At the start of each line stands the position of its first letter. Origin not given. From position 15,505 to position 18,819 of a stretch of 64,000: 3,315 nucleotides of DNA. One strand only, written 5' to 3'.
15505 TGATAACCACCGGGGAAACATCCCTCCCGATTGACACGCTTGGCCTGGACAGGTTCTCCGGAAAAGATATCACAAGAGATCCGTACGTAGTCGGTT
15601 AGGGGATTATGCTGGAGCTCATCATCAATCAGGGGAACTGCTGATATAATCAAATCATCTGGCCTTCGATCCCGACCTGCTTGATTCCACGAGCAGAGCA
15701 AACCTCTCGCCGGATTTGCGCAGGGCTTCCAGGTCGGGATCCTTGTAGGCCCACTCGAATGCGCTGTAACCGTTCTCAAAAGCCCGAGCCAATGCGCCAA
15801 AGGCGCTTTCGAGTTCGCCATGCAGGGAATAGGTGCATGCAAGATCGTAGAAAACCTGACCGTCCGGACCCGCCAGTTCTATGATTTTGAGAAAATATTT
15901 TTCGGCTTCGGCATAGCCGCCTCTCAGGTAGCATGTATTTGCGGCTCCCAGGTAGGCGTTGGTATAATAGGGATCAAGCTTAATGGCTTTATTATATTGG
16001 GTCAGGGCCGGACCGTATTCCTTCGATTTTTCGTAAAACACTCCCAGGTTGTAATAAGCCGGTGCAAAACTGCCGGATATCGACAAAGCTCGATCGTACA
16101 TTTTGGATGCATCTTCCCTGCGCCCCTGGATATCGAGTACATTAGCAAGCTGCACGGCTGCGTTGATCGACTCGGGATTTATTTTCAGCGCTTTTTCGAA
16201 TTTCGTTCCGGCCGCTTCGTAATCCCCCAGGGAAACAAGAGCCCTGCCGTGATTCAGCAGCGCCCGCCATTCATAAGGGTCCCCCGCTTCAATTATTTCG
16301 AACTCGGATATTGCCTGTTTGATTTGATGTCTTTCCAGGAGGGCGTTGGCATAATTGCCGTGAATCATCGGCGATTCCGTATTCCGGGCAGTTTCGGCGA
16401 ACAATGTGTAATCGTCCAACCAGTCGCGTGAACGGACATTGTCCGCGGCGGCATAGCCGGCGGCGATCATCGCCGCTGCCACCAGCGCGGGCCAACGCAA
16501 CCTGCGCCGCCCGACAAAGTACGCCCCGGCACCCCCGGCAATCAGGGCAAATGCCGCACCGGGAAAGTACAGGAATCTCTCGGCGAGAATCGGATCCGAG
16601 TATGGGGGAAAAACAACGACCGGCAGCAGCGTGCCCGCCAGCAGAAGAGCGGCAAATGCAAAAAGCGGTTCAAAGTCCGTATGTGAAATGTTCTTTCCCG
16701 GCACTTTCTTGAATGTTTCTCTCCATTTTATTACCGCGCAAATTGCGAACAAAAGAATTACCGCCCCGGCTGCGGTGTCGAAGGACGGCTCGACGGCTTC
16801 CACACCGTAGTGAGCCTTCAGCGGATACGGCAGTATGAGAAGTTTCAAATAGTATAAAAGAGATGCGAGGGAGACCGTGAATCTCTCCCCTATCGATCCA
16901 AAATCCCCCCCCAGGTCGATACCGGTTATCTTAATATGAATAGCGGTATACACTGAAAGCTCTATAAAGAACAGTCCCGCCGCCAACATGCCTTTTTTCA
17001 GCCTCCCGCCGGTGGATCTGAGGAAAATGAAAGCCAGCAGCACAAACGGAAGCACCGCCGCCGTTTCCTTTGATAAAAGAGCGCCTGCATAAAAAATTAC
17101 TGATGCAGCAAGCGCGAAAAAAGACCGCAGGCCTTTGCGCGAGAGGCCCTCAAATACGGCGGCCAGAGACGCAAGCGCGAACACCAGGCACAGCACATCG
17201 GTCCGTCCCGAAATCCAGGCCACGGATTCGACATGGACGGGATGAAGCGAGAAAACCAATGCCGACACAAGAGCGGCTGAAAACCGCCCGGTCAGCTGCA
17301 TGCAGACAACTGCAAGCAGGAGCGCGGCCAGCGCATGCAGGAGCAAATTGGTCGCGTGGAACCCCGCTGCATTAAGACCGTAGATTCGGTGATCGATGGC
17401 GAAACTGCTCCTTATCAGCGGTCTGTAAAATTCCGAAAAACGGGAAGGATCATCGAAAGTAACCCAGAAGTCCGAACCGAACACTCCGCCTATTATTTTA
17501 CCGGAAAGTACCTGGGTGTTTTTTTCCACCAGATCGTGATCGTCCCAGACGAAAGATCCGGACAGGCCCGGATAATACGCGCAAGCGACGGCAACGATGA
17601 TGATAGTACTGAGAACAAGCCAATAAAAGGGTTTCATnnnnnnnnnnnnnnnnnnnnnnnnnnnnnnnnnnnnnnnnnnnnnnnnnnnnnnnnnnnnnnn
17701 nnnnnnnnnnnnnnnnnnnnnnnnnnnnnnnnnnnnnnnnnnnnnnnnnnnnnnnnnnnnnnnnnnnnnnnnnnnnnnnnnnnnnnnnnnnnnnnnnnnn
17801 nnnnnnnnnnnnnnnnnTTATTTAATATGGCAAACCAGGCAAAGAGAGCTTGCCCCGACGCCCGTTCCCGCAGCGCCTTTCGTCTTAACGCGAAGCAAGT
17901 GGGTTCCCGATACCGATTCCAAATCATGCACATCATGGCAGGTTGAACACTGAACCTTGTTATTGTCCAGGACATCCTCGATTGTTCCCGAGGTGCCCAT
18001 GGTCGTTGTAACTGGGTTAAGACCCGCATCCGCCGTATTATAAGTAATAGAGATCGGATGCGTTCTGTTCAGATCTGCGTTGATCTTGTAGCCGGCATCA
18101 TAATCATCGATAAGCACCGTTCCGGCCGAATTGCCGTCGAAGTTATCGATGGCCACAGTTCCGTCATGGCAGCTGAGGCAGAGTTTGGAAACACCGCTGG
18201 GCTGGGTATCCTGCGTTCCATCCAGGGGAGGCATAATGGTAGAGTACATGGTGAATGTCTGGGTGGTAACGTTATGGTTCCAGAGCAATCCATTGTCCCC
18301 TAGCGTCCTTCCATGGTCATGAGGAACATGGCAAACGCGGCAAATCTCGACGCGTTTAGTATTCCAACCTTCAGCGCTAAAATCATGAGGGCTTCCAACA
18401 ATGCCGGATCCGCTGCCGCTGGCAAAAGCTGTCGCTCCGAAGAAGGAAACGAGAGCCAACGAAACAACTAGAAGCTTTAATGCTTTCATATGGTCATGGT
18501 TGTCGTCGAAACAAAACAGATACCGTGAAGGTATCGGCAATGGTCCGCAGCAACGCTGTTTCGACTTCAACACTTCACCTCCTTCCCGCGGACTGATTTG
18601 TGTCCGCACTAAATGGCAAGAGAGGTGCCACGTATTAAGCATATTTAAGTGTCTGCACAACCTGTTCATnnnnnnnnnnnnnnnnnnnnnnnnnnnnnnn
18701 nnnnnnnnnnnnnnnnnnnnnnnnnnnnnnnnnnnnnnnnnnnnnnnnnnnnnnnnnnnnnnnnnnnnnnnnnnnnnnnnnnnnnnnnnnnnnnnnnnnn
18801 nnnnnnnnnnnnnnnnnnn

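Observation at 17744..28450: Sigma-54-controlled gene cluster: four multihaem cytochromes, two NHL beta-propeller lipoproteins and a ~670-aa outer-membrane beta-barrel (candidate non-canonical porin-cytochrome electron conduit)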

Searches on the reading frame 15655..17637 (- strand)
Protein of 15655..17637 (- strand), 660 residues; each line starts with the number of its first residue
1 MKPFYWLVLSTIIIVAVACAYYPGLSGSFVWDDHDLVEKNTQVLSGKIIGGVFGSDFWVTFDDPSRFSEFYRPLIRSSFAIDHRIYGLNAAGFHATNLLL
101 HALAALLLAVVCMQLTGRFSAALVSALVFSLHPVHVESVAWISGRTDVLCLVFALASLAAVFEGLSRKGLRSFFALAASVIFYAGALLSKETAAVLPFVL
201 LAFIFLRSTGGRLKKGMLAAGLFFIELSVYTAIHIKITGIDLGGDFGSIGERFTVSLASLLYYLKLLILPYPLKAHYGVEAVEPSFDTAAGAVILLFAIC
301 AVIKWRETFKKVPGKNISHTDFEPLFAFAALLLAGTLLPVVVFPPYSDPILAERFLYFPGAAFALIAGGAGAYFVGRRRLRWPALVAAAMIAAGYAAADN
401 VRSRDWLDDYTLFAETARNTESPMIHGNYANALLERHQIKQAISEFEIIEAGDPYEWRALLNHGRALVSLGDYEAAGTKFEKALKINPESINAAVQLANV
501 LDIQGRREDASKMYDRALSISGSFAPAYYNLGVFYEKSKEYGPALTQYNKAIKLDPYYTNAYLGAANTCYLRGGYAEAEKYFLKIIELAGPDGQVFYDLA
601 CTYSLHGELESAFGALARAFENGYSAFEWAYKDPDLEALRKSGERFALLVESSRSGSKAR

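Call 4: search_protein_families(library=pfam, proteins=[window:15655-17637:-], max_evalue=0.01)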
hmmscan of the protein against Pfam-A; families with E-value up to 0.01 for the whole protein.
window:15655-17637:- (660 aa): 23 families
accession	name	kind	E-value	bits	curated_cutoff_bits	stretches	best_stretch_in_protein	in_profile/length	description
PF07719.23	TPR_2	-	4.2e-19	67.5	27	2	525-557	1-33/34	Tetratricopeptide repeat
PF13431.12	TPR_17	-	2.7e-17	61.9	24.4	0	514-541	2-29/34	Tetratricopeptide repeat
PF13181.12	TPR_8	-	4.9e-17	61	25.7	2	525-556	1-32/34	Tetratricopeptide repeat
PF00515.34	TPR_1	-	2.6e-16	59.1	27.8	2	525-557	1-33/34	Tetratricopeptide repeat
PF13414.12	TPR_11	-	4e-16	58.9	26.8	3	464-500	1-37/42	TPR repeat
PF14559.12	TPR_19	-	7.9e-15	55.4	25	2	468-529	2-62/68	Tetratricopeptide repeat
PF13424.12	TPR_12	-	5e-14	52.7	30.1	3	459-520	5-74/77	Tetratricopeptide repeat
PF13428.12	TPR_14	-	5.6e-13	48.6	23.5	1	458-499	2-43/44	Tetratricopeptide repeat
PF13432.12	TPR_16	-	2.8e-09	37.7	32.7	2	430-490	4-64/65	Tetratricopeptide repeat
PF13176.12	TPR_7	-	5.6e-07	29.6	27.9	0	459-486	1-28/36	Tetratricopeptide repeat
PF25063.1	ARM_TT21_C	-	3.9e-06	27.3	35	1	430-555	28-159/209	Tetratricopeptide repeat protein 21 C-terminal ARM domain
PF23914.1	TPR_CcmH_CycH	-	5.2e-06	26.8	42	1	463-550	56-146/158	Cytochrome c-type biogenesis protein H TPR domain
PF13374.12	TPR_10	-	1.4e-05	25.4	27.5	0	493-520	4-31/42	Tetratricopeptide repeat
PF16918.11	PknG_TPR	-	2.5e-05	23.6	27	1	388-568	56-238/340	Protein kinase G tetratricopeptide repeat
PF13371.12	TPR_9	-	0.00012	22.5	35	0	436-494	8-66/73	Tetratricopeptide repeat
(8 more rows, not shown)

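Call 5: search_protein_families(library=ncbifam, proteins=[window:15655-17637:-], max_evalue=0.01)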
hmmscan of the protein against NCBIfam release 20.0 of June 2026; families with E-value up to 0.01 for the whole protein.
window:15655-17637:- (660 aa): 24 families
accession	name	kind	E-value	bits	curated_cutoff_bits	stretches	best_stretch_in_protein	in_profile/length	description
TIGR02521.1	type_IV_pilW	equivalog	8.5e-20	71.3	154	2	470-618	44-194/234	type IV pilus biogenesis/stability protein PilW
TIGR02917.1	PEP_TPR_lipo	equivalog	2.1e-16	59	312.2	1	430-583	97-251/899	XrtA/PEP-CTERM system TPR-repeat protein PrsT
NF040959.1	MamA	equivalog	6.8e-16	58.3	200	1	430-555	78-203/204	magnetosome protein MamA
NF047558.1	TPR_END_plus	domain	4.9e-15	55.2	32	1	596-642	2-48/56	TPR end-of-group domain-containing protein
NF033920.0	C39_PA2778_fam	equivalog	2.6e-13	50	150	2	420-520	153-253/255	PA2778 family cysteine peptidase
NF033762.1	social_mot_Tgl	equivalog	4.5e-12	45.9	225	2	471-570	45-144/252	social motility TPR repeat lipoprotein Tgl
TIGR00990.1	3a0801s09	subfamily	1.4e-10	40.5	757.25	2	408-518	451-569/615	mitochondrial import receptor subunit TOM70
TIGR02552.1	LcrH_SycD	equivalog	4.4e-10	39.4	104.8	2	430-522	25-117/136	SycD/LcrH family type III secretion system chaperone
NF047371.1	FlcA_CTERM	equivalog_domain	1.9e-08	33.3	300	1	505-588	453-536/646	periplasmic flagellar collar protein FlcA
NF047507.1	TPR_BatC_Lepto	exception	1e-07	31.7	175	1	430-493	65-132/214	TPR repeat-containing protein BatC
NF033758.1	gliding_GltE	equivalog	1.2e-07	31.1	225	1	467-590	232-356/411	adventurous gliding motility TPR repeat lipoprotein GltE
NF008391.2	PRK11189.1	equivalog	4.3e-07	29.7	250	1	502-585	76-159/297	lipoprotein NlpI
NF053607.1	CHU_0125_OmpA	equivalog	4.5e-06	25.5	620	1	464-553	26-115/639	CHU_0125 family OmpA-like outer membrane integrity protein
NF011886.0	PRK15359.1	equivalog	5.5e-05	23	146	0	436-522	37-123/144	type III secretion system chaperone protein SscB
TIGR00540.1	TPR_hemY_coli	hypoth_equivalog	6.1e-05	22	142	1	436-516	305-384/385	heme biosynthesis-associated TPR protein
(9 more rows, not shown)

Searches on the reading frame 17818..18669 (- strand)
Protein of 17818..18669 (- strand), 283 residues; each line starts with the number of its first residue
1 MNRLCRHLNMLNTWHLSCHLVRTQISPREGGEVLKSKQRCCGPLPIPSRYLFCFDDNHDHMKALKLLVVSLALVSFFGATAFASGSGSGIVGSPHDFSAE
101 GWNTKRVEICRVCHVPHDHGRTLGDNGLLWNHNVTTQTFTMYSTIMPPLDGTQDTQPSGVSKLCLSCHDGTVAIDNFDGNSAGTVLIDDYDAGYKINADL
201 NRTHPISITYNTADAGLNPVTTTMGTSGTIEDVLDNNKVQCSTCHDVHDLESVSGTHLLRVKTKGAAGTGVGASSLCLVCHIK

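Call 4: search_protein_families(library=pfam, proteins=[window:17818-18669:-], max_evalue=0.01)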
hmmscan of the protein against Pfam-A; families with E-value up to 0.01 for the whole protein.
window:17818-18669:- (283 aa): 1 family
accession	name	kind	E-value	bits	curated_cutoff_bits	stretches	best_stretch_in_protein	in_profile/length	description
PF22113.1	Mtrc-MtrF_II-IV_dom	-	1.4e-05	25.1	30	0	105-174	79-135/176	Outer membrane cytochrome MtrC/MtrF-like, domains II/IV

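Call 5: search_protein_families(library=ncbifam, proteins=[window:17818-18669:-], max_evalue=0.01)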
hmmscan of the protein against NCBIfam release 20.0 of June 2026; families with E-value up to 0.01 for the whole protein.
window:17818-18669:- (283 aa): 2 families
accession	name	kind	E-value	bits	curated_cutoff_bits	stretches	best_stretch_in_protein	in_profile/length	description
NF008659.0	PRK11659.1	equivalog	0.00089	19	184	0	107-172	110-171/188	cytochrome c nitrite reductase pentaheme subunit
TIGR03146.1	cyt_nit_nrfB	equivalog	0.001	19.3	166.6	0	104-169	81-142/145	cytochrome c nitrite reductase pentaheme subunit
